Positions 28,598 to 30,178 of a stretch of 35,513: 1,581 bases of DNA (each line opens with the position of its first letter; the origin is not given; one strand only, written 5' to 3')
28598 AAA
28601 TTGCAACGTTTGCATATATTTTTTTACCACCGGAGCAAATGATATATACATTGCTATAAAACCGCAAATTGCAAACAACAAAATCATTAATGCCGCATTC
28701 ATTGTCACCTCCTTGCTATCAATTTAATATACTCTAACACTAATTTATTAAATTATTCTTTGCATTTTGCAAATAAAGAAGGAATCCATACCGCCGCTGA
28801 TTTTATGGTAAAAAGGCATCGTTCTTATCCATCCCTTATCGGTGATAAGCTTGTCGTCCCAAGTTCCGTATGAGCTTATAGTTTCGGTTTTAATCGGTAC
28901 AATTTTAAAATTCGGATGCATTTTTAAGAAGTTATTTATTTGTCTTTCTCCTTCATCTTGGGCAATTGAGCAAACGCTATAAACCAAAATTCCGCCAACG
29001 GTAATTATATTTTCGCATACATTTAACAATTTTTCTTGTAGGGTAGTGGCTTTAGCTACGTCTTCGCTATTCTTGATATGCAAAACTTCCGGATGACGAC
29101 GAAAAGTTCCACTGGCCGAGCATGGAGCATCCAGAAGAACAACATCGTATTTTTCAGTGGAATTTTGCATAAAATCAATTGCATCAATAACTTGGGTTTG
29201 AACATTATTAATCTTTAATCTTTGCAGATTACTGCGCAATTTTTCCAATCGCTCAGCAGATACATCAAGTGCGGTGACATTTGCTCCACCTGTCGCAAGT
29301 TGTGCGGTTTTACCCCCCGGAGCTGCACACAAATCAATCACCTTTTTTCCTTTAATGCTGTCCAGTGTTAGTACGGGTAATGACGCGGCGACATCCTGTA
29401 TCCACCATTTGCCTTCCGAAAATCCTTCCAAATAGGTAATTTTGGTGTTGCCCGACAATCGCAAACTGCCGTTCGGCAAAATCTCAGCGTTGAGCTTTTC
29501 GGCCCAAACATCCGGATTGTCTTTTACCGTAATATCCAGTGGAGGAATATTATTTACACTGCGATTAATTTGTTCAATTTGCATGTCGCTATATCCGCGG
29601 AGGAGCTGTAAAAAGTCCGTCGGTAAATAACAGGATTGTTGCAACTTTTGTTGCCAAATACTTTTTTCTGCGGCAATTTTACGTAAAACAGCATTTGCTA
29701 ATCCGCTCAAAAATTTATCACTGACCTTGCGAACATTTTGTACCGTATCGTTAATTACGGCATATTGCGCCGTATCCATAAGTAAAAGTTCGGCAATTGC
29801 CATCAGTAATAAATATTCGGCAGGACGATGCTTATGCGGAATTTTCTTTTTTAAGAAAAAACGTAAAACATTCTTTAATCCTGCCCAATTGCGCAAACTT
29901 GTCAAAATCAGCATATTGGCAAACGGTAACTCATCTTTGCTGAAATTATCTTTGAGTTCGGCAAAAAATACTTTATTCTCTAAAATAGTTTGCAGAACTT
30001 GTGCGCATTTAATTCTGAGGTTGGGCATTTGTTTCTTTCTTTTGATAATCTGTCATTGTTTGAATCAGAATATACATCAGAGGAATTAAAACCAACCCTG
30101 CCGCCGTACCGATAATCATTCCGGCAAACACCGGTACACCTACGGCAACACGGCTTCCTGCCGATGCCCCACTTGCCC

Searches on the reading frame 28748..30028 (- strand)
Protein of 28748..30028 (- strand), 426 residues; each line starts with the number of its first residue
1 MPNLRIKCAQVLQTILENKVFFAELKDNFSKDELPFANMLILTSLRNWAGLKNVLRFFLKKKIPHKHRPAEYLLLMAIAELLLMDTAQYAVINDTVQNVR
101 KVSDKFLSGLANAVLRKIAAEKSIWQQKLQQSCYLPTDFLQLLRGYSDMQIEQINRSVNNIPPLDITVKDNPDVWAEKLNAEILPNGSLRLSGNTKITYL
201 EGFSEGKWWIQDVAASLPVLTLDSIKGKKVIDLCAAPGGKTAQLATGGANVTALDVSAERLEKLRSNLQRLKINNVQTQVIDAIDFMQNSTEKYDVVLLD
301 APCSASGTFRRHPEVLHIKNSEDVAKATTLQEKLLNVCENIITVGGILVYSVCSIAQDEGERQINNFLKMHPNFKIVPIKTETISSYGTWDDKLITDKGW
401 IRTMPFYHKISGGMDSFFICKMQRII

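Call 56: search_protein_families(library=pfam, proteins=[window:28748-30028:-], max_evalue=0.0001)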
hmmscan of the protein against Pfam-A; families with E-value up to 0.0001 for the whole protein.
window:28748-30028:- (426 aa): 8 families
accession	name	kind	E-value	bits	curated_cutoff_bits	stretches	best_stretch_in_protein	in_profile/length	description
PF01189.24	Methyltr_RsmB-F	-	2.1e-44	152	27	1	220-422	2-198/199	16S rRNA methyltransferase RsmB/F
PF01029.23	NusB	-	7.2e-14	52.7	23.1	1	5-119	4-132/133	NusB family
PF13847.12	Methyltransf_31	-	2.4e-12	47.2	27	1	226-356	3-115/145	Methyltransferase domain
PF01728.25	FtsJ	-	6.5e-09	36.4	24.1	1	226-367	21-151/181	FtsJ-like methyltransferase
PF13649.12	Methyltransf_25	-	3.5e-07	31.3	27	1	230-299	1-70/97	Methyltransferase domain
PF09445.16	Methyltransf_15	-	4.9e-07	29.9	22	1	228-342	2-118/165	RNA cap guanine-N2 methyltransferase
PF03602.21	Cons_hypoth95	-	9.5e-06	25.8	24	1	224-308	39-128/182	Conserved hypothetical protein 95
PF05175.20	MTS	-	7.7e-05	22.8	23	0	212-304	17-109/170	Methyltransferase small domain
